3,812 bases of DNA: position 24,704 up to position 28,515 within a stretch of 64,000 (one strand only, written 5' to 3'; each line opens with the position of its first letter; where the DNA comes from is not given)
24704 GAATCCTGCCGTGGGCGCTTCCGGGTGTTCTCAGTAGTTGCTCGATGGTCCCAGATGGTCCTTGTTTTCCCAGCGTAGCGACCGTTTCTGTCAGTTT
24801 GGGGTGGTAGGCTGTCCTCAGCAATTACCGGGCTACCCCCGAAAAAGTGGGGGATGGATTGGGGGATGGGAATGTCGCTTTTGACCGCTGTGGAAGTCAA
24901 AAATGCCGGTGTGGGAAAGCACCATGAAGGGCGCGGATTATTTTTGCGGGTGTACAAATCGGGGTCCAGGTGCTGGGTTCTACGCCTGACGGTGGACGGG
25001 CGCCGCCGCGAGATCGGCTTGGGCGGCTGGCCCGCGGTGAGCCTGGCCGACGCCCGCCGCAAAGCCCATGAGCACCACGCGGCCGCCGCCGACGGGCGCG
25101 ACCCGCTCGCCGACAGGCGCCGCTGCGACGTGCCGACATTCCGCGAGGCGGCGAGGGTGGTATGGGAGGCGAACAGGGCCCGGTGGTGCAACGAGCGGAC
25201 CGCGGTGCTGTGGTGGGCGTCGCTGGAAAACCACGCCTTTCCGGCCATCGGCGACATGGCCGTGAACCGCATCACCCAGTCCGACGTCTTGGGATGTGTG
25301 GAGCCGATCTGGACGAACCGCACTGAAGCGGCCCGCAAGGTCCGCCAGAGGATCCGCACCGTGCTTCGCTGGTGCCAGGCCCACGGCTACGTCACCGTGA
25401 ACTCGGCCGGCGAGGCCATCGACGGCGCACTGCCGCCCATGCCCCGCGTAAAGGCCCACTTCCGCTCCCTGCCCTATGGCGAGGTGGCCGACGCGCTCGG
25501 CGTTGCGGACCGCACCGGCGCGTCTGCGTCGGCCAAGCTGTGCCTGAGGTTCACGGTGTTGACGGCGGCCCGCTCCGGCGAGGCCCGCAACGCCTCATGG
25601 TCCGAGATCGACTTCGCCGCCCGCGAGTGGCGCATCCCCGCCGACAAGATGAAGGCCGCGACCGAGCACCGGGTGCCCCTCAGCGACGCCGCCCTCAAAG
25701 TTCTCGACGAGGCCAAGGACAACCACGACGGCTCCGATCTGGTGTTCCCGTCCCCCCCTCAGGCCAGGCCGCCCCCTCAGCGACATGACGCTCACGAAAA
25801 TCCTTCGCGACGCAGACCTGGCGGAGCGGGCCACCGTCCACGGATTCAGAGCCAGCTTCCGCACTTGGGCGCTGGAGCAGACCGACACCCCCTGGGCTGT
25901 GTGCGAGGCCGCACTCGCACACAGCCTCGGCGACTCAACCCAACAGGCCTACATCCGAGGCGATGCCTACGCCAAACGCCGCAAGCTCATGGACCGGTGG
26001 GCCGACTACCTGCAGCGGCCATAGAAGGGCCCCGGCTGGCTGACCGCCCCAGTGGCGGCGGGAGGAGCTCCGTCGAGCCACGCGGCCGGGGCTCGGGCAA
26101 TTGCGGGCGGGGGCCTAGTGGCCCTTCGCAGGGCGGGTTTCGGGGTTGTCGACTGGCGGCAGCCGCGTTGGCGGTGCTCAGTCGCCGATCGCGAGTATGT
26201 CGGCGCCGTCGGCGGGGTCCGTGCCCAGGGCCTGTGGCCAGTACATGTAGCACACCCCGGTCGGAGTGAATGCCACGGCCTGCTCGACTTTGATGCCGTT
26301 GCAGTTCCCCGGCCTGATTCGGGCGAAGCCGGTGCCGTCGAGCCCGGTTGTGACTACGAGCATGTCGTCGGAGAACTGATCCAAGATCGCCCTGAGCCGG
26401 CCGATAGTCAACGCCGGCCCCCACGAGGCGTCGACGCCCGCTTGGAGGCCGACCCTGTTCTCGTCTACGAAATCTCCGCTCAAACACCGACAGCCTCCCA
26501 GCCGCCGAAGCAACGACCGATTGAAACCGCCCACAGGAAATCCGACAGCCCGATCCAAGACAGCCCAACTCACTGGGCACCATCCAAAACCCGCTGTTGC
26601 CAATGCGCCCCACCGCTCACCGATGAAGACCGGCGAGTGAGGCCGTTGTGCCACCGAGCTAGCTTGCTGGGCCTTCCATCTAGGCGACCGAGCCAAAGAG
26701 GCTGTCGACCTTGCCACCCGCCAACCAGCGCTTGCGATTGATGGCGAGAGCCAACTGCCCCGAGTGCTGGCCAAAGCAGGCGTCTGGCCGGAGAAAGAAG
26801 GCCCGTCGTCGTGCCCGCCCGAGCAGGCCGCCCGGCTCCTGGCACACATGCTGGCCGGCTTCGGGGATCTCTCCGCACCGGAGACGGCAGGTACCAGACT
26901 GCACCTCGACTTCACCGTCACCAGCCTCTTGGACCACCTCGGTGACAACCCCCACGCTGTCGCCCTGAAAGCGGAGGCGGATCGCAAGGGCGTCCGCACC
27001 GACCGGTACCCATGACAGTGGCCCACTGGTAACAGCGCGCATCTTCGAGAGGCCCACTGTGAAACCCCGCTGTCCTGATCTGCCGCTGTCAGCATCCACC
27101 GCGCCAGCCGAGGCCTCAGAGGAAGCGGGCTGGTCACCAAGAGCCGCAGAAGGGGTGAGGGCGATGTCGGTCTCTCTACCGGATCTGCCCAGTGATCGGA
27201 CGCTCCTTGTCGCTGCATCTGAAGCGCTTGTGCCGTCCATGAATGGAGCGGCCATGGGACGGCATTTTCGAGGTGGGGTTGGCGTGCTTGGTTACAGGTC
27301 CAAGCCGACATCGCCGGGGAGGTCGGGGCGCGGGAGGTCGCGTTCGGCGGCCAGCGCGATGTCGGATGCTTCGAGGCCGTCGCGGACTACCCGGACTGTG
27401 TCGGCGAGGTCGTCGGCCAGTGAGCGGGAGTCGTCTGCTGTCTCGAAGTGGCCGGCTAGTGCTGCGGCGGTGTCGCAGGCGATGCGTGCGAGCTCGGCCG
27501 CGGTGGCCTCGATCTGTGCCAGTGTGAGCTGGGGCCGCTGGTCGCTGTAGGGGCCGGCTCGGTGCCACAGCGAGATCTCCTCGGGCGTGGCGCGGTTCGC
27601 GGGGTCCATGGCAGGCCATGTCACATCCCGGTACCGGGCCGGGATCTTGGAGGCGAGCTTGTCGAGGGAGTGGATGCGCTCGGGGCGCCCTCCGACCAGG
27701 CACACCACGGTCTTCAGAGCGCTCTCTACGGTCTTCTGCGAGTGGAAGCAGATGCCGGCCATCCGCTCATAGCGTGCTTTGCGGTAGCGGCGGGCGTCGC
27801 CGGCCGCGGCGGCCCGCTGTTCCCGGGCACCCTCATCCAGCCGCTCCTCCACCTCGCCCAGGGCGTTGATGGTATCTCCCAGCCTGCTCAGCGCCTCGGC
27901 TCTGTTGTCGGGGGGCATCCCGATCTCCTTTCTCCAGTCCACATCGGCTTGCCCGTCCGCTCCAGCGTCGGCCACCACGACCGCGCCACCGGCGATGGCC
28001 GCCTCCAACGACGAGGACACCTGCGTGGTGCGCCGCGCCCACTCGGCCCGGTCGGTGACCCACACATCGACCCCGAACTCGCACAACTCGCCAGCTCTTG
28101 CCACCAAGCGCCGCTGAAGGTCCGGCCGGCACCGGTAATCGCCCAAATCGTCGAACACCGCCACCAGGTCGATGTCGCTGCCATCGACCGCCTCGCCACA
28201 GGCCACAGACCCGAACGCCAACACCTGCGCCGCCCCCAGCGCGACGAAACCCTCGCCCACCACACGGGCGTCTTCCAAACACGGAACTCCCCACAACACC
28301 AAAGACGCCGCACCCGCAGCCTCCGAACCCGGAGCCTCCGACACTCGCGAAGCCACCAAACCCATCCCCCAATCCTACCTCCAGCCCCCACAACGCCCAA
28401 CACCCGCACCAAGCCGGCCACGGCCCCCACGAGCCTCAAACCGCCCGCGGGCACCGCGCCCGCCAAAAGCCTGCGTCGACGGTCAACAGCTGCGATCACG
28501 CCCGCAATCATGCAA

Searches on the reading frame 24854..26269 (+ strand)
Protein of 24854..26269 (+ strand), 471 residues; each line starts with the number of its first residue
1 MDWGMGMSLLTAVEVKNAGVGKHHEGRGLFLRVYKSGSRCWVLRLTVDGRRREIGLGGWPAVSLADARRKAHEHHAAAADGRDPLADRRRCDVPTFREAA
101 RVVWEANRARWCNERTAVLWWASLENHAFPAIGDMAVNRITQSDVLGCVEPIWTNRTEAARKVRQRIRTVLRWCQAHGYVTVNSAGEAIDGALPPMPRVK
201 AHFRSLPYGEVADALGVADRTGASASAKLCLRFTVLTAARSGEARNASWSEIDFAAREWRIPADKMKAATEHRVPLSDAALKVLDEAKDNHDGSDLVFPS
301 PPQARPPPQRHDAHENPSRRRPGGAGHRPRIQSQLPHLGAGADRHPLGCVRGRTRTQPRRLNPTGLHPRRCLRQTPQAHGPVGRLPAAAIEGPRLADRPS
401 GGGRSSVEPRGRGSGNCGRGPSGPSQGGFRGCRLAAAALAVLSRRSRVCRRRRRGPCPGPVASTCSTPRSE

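Call 17: search_protein_families(library=pfam, proteins=[window:24854-26269:+], max_evalue=0.001)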
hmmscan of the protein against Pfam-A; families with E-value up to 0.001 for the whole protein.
window:24854-26269:+ (471 aa): 3 families
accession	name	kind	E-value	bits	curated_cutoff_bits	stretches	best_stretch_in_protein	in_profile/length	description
PF22022.2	Phage_int_M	-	2.1e-22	79.6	27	1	96-185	1-90/96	Phage integrase central domain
PF13356.12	Arm-DNA-bind_3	-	6.7e-20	71.4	27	1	10-90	1-82/83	Arm DNA-binding domain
PF00589.27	Phage_integrase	-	8e-12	45.7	27.1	1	214-303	11-102/172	Phage integrase family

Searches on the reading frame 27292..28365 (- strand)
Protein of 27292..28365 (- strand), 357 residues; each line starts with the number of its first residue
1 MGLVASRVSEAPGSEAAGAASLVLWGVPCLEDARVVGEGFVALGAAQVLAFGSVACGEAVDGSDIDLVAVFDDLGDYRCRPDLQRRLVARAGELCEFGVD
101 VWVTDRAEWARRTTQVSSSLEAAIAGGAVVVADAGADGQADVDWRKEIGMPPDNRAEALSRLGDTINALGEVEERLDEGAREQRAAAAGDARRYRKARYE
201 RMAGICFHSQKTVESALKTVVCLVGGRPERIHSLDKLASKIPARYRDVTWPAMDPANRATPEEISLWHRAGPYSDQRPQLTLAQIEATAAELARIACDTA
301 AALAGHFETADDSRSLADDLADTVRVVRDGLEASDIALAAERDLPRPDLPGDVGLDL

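Call 17: search_protein_families(library=pfam, proteins=[window:27292-28365:-], max_evalue=0.001)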
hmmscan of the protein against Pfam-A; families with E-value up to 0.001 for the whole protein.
window:27292-28365:- (357 aa): 3 families
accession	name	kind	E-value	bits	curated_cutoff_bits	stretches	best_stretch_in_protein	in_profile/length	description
PF05168.19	HEPN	-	2.2e-05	25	22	1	200-245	22-67/117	HEPN domain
PF01909.29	NTP_transf_2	-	0.00014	22.6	21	1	46-74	15-43/93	Nucleotidyltransferase domain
PF18765.7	Polbeta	-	0.00061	20.3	26.9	0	47-78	15-46/93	Polymerase beta, Nucleotidyltransferase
